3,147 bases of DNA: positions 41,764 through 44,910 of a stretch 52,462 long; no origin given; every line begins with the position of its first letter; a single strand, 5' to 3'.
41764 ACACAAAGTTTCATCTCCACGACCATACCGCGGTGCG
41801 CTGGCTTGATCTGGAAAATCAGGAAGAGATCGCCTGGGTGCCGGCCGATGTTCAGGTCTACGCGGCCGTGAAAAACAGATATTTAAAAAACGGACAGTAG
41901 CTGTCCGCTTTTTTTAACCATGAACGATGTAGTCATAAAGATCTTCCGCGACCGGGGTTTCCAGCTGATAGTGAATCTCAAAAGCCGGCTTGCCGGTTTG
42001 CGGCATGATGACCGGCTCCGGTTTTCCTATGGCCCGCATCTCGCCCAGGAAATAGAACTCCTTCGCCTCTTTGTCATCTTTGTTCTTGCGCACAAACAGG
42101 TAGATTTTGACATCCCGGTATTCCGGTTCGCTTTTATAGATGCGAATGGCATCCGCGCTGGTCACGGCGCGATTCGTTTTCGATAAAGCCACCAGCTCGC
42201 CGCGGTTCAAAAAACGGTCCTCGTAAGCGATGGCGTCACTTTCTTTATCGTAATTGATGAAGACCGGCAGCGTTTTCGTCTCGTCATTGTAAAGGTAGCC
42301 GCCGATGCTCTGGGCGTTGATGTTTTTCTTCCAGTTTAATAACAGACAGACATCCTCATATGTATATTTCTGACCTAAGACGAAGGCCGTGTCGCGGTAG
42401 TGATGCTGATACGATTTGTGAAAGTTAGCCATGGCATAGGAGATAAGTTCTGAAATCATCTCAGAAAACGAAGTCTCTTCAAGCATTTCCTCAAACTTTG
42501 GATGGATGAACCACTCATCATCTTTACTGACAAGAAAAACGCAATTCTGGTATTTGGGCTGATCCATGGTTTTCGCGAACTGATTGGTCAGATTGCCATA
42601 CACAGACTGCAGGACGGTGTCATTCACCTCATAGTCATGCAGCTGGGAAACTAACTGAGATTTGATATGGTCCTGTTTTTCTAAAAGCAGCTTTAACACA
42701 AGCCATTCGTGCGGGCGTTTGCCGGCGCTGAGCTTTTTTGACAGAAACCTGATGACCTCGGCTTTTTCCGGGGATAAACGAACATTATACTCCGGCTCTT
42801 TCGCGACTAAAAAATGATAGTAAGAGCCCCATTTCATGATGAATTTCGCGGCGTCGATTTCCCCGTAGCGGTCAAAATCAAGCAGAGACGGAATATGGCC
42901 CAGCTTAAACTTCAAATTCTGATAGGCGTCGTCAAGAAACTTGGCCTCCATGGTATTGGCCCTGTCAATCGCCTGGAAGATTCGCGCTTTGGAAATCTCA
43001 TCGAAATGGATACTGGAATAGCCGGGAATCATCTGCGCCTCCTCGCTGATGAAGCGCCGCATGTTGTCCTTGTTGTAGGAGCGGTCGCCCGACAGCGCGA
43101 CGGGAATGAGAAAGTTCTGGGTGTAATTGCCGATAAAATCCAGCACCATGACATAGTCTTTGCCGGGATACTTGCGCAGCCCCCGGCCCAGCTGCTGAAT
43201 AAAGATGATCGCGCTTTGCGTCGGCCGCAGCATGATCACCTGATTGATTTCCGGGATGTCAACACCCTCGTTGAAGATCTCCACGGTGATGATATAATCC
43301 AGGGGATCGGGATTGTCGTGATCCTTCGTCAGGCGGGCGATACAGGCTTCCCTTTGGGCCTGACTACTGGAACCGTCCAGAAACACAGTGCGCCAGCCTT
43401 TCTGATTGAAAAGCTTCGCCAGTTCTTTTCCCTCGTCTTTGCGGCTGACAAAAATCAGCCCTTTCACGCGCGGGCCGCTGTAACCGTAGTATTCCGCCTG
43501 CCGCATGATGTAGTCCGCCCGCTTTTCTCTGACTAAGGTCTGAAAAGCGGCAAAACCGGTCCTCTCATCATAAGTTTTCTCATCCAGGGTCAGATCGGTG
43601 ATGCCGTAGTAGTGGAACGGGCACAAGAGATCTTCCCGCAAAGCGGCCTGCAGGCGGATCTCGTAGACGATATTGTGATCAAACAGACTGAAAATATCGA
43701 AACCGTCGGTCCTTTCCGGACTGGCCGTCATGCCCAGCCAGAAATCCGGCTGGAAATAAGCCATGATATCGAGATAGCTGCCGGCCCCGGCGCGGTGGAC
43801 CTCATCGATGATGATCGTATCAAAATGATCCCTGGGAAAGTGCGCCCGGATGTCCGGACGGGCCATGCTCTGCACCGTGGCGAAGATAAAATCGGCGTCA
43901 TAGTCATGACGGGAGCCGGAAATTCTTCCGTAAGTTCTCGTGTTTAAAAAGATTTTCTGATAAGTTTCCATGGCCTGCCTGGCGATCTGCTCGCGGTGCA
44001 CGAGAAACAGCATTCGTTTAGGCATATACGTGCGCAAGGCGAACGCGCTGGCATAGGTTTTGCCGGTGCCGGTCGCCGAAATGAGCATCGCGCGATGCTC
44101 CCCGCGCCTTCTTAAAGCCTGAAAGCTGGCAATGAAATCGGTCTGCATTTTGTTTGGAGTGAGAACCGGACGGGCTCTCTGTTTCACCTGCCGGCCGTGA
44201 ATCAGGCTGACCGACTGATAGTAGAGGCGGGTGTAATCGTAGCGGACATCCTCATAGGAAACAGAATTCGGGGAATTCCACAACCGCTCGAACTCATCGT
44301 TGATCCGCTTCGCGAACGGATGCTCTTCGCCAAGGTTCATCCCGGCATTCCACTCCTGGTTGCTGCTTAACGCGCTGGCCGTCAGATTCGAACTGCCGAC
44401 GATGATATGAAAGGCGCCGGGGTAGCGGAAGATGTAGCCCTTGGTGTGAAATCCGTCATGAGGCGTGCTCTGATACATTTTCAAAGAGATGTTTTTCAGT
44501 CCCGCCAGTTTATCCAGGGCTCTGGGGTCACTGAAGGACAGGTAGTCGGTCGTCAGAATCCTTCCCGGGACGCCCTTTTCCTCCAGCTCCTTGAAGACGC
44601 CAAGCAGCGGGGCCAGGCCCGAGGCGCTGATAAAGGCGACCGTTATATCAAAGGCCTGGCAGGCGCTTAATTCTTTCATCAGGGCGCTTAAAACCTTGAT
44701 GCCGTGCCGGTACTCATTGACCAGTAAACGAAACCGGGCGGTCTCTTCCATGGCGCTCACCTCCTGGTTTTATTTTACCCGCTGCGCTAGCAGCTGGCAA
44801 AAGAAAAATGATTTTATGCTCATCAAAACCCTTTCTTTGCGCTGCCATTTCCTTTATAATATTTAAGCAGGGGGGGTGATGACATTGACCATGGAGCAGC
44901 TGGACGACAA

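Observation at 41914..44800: Monocistronic PLD-nuclease / SF2-helicase / DUF3427-like fusion: candidate single-gene defence or repair module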

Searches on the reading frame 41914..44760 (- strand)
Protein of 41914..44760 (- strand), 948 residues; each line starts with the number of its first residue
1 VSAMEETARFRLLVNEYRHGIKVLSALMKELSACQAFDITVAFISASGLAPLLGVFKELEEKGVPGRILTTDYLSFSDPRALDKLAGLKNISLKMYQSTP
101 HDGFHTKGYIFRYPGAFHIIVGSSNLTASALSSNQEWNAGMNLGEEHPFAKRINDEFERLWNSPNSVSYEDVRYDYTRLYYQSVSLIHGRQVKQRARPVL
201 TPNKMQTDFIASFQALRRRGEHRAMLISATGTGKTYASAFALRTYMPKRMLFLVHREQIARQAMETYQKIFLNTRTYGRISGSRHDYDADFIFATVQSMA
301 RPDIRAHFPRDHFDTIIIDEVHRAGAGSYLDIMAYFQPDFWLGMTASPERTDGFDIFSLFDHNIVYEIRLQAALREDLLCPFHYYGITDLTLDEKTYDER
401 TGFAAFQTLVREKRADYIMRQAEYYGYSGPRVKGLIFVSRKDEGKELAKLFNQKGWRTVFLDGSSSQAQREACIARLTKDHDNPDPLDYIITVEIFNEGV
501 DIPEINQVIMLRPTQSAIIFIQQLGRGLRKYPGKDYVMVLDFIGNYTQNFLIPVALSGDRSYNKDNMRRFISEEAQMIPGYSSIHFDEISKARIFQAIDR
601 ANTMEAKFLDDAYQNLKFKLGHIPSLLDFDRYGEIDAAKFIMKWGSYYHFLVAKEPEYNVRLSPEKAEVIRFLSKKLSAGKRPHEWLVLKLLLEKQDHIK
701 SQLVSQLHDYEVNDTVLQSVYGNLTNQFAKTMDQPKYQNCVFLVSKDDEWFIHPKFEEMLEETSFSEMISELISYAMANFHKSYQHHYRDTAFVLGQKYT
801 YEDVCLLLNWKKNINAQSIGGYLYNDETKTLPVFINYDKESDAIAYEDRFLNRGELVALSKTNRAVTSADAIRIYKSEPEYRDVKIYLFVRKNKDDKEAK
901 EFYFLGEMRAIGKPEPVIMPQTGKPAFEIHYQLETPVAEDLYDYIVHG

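Call 3: search_protein_families(library=pfam, proteins=[window:41914-44760:-], max_evalue=0.1)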
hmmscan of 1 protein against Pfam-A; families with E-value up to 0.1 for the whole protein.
window:41914-44760:- (948 aa): 7 families
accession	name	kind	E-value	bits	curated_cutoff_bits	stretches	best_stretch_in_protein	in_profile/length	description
PF11907.13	DUF3427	-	1.5e-75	254.5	27.7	1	672-945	1-279/280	Domain of unknown function (DUF3427)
PF04851.21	ResIII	-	2.8e-34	118.9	22.5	1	201-350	3-164/164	Type III restriction enzyme, res subunit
PF00271.37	Helicase_C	-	3.2e-13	50.3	23.5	1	433-529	17-108/110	Helicase conserved C-terminal domain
PF13091.12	PLDc_2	-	2.9e-10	40.5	27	1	36-161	11-132/132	PLD-like domain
PF00270.35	DEAD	-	5.1e-07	30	26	1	214-335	12-140/167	DEAD/DEAH box helicase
PF18766.7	SWI2_SNF2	-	1.2e-06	28.8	26.7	1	221-400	18-207/221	SWI2/SNF2 ATPase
PF13086.12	AAA_11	-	0.055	13.7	27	0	288-324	192-225/257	AAA domain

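Call 4: search_protein_families(library=padloc, proteins=[window:41914-44760:-], max_evalue=0.1)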
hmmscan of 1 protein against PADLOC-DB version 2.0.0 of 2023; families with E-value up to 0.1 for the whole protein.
window:41914-44760:- (948 aa): 24 families
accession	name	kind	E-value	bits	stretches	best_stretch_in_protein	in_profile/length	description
PDLC03658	mREase_IV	-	7.7e-193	640.8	1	11-945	30-951/953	Type IV methyl-directed restriction enzyme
PDLC03659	mREase_IV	-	1.3e-78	262.9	1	19-574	32-597/945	Type IV methyl-directed restriction enzyme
PDLC02707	PbeA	-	6.4e-35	118.9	2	99-394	132-463/672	PbeA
PDLC02704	PbeA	-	2.7e-25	86.9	3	446-544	552-645/682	PbeA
PDLC03047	REase_I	-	3.5e-19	66.1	2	212-389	354-535/1107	Type I restriction enzyme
PDLC03049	REase_I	-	2.1e-18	63.7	1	218-402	184-375/807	Type I restriction enzyme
PDLC02703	PbeA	-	9.8e-15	52.2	2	435-545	513-616/626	PbeA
PDLC02706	PbeA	-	1.6e-13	48.2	2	290-395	371-485/722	PbeA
PDLC03042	REase_I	-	5.1e-12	42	2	208-324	451-579/1170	Type I restriction enzyme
PDLC02705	PbeA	-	2.5e-10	37.1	2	433-544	527-634/691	PbeA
PDLC03597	REase_MTase_IIG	-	1.7e-09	33.8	1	460-539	523-604/1646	Type IIG restriction enzyme-methyltransferase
PDLC03051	REase_MTase_I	-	2e-07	26.5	1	466-540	536-610/1591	Type I restriction enzyme-methyltransferase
PDLC02857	DpdF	-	3.8e-06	23.2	1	443-529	440-527/911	DpdF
PDLC01439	typeIV_DinG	-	1.9e-05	21.6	1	206-270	20-86/575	CAS-IV-A; associated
PDLC03829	ZacB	-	0.00016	18.7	1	99-141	293-334/586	-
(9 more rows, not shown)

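Call 5: search_protein_families(library=ncbifam, proteins=[window:41914-44760:-], max_evalue=0.1)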
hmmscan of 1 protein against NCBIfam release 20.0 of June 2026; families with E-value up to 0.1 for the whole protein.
window:41914-44760:- (948 aa): 15 families
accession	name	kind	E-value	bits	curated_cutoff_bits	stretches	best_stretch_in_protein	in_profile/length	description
NF046051.1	restrict_EcoAI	equivalog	1.4e-31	109.7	550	1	219-550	175-535/768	EcoAI/FtnUII family type I restriction enzme subunit R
NF053632.1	heli_RadD_YejH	equivalog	3.9e-25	88.2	720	1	216-550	17-362/573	DNA repair helicase RadD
TIGR04095.1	dnd_restrict_1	equivalog_domain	5.1e-20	71.9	600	2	467-569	325-424/451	DNA phosphorothioation system restriction enzyme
NF008521.0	PRK11448.1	equivalog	3.6e-18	65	729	2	204-323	416-551/1123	type I restriction-modification system endonuclease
NF010337.0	PRK13766.1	equivalog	2.2e-11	42.6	610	2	485-539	423-477/781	Hef nuclease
NF003673.1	PRK05298.1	equivalog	5.5e-09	34.9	743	2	434-534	446-546/653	excinuclease ABC subunit UvrB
NF008394.0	PRK11192.1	equivalog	8.3e-09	34.8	507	1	433-529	249-340/441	ATP-dependent RNA helicase SrmB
NF042913.1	CyRepA1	equivalog_domain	5.7e-08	32.1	200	1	227-321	8-94/595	plasmid replication protein, CyRepA1 family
TIGR00631.1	uvrb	equivalog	3.9e-07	28.7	750.1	2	202-273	10-80/658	excinuclease ABC subunit UvrB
NF045503.1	repair_heli_XPB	equivalog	0.0016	17.1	610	1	204-360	186-349/548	DNA repair helicase XPB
NF008642.0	PRK11634.1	equivalog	0.0022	16.5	989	1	435-528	249-337/628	DEAD/DEAH family ATP-dependent RNA helicase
NF008744.0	PRK11776.1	equivalog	0.011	14.3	524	1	434-529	245-335/460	ATP-dependent RNA helicase DbpA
NF053636.1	DDHlcsCsdAPsy1082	equivalog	0.019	13.5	890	1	435-526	247-333/512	DEAD/DEAH box helicase CsdA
NF053631.1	RNA_helic_CshA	equivalog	0.028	13.3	646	1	435-529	241-330/434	degradosome RNA helicase CshA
TIGR01489.1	DKMTPPase-SF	subfamily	0.045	13.8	81.55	1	681-787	32-132/188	MtnX-like HAD-IB family phosphatase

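Call 6: search_solved_structures(query=window:41914-44760:-, max_evalue=0.001, show_alignments=1)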
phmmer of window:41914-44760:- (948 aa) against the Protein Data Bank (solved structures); distinct sequences matched with E-value up to 0.001: 14.
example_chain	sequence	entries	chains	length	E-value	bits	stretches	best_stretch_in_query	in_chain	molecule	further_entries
7clg_A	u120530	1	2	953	9e-188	629.4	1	11-946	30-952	Putative helicase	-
3h1t_A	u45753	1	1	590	1.6e-22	82.6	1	219-387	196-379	Type I site-specific restriction-modification system, R (Restriction) subunit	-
6jde_B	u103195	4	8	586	3.6e-18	68.2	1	218-549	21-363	Putative DNA repair helicase RadD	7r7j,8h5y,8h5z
6p66_A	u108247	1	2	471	9.1e-10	40.4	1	215-354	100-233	DNA repair protein RAD25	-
2fwr_A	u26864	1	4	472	9.2e-10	40.4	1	215-354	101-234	DNA repair protein RAD25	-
6p4f_A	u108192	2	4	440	1.4e-08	36.4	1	219-370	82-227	DNA-dependent ATPase XPBII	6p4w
5tnu_A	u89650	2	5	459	1.7e-08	36.2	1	219-370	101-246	DNA-dependent ATPase XPBII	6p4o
1wp9_A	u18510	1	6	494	2.4e-06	29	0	476-539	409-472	ATP-dependent RNA helicase, putative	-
5ffj_A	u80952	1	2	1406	4.1e-06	28.3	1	462-540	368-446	Endonuclease and methylase LlaGI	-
4xqk_A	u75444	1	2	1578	5e-06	28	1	462-540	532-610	LlaBIII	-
2yjt_D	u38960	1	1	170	1.2e-05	26.8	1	432-529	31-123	ATP-DEPENDENT RNA HELICASE SRMB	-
5dtu_A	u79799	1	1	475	3.3e-05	25.3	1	430-551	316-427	Prp28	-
1hv8_A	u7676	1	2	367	9.1e-05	23.8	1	433-529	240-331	PUTATIVE ATP-DEPENDENT RNA HELICASE MJ0669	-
2fz4_A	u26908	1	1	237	0.00011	23.6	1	215-353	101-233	DNA repair protein RAD25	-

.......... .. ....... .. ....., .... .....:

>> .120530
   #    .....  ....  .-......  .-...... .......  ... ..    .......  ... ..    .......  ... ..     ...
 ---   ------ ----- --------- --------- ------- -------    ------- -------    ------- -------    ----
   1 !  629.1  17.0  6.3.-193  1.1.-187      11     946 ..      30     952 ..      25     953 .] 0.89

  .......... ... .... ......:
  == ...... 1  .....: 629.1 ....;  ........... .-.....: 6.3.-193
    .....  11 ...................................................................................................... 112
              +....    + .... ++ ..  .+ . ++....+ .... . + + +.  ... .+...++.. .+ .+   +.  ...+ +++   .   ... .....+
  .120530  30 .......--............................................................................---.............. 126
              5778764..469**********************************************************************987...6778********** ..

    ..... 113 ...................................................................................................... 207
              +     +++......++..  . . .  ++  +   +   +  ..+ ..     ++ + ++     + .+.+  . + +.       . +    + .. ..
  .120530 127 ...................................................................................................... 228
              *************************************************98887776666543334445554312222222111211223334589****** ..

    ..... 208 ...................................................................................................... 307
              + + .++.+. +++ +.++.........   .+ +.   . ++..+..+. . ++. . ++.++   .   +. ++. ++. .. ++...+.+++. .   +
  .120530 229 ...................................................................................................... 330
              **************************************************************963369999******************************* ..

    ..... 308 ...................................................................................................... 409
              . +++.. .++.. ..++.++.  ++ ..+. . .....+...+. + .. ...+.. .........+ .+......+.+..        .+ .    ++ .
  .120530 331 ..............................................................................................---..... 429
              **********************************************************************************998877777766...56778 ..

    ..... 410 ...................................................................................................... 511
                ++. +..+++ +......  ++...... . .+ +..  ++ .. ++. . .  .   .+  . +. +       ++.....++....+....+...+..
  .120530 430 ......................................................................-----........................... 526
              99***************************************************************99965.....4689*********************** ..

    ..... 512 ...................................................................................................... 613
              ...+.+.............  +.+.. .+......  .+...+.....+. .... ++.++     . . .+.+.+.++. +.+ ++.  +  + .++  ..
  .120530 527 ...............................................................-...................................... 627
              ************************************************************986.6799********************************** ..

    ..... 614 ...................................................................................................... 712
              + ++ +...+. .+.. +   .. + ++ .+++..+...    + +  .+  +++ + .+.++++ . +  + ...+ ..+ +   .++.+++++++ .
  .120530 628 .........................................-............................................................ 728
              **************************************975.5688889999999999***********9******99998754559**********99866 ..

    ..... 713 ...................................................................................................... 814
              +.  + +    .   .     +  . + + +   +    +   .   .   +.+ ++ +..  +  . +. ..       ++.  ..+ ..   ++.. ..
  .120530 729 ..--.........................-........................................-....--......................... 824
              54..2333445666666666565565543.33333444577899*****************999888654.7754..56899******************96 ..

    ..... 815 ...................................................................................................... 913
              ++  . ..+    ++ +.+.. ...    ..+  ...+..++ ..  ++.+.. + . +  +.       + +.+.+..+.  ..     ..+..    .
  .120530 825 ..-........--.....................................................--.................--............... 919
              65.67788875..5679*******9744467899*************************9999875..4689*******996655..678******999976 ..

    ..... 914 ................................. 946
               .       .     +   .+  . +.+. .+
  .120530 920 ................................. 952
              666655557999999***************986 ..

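Call 16: find_homologous_proteins(query=window:41914-44751:-, max_evalue=1e-10)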
Query window:41914-44751:- (945 aa): 8000 proteins with E <= 1e-10 among 8000 candidates; the best 120 are listed.
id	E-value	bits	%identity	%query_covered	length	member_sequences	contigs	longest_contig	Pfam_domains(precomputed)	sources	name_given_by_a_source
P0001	0.0e+0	2177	100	100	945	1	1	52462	PF00270.36,PF13091.13,PF11907.14,PF18766.8,PF00271.38,PF26350.1,PF04851.22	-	-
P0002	0.0e+0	1187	57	99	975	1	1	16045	PF00270.36,PF13091.13,PF11907.14,PF18766.8,PF00271.38,PF26350.1,PF04851.22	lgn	-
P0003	0.0e+0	1187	57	99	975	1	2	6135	PF00270.36,PF13091.13,PF11907.14,PF18766.8,PF00271.38,PF26350.1,PF04851.22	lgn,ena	-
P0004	0.0e+0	1186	57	99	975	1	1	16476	PF00270.36,PF13091.13,PF11907.14,PF18766.8,PF00271.38,PF26350.1,PF04851.22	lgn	-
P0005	0.0e+0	1185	57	99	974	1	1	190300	PF00270.36,PF13091.13,PF11907.14,PF18766.8,PF00271.38,PF26350.1,PF04851.22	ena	-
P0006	0.0e+0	1179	57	99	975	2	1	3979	PF00270.36,PF13091.13,PF11907.14,PF18766.8,PF00271.38,PF26350.1,PF04851.22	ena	-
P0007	0.0e+0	1177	56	99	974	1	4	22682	PF00270.36,PF13091.13,PF11907.14,PF18766.8,PF00271.38,PF26350.1,PF04851.22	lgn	-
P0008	0.0e+0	1176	56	99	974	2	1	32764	PF00270.36,PF13091.13,PF11907.14,PF18766.8,PF00271.38,PF26350.1,PF04851.22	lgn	-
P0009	0.0e+0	1176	57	99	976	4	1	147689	PF00270.36,PF13091.13,PF11907.14,PF18766.8,PF00271.38,PF26350.1,PF04851.22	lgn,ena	-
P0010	0.0e+0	1176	57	99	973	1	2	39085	PF00270.36,PF13091.13,PF11907.14,PF18766.8,PF00271.38,PF26350.1,PF04851.22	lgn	-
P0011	0.0e+0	1176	56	99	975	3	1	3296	PF00270.36,PF13091.13,PF11907.14,PF18766.8,PF00271.38,PF26350.1,PF04851.22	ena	-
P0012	0.0e+0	1175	56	99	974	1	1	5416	PF00270.36,PF13091.13,PF11907.14,PF18766.8,PF00271.38,PF26350.1,PF04851.22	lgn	-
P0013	0.0e+0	1175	56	99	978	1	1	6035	PF00270.36,PF13091.13,PF11907.14,PF18766.8,PF00271.38,PF26350.1,PF04851.22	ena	-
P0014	0.0e+0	1175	57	99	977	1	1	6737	PF00270.36,PF13091.13,PF11907.14,PF18766.8,PF00271.38,PF26350.1,PF04851.22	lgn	-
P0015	0.0e+0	1170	57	98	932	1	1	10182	PF00270.36,PF13091.13,PF11907.14,PF18766.8,PF00271.38,PF26350.1,PF04851.22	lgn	-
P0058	0.0e+0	1121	54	99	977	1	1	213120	PF00270.36,PF13091.13,PF11907.14,PF00271.38,PF26350.1,PF04851.22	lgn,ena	-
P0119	0.0e+0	1093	53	99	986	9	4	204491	PF00270.36,PF13091.13,PF11907.14,PF18766.8,PF00271.38,PF26350.1,PF04851.22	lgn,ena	-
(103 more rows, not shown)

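Call 17: find_related_loci(query=window:41914-44751:-, collection=genome_contigs, flank=10000)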
Query window:41914-44751:- (945 aa) in genome_contigs; peptide patterns used: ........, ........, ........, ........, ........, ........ (x = any residue, [..] = any of these).
30 stretches matched a pattern; 2 encode a relative of the query (tblastn E <= 1e-3); 2 distinct loci.
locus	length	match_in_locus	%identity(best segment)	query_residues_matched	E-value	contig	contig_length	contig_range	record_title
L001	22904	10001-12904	50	6-943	0e+0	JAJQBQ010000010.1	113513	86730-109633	MAG: Lachnospiraceae bacterium isolate C.4_2 NODE_10_length_113513_cov_16.316346, whole genome shotgun sequence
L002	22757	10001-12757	39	8-943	0e+0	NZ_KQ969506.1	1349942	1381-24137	Streptococcus sp. DD13 scaffold00001, whole genome shotgun sequence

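Call 18: find_encoding_contigs(protein=window:41914-44751:-, flank=10000, max_places=6)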
Protein window:41914-44751:- (945 aa): no gene with exactly this product is on record in the collection.
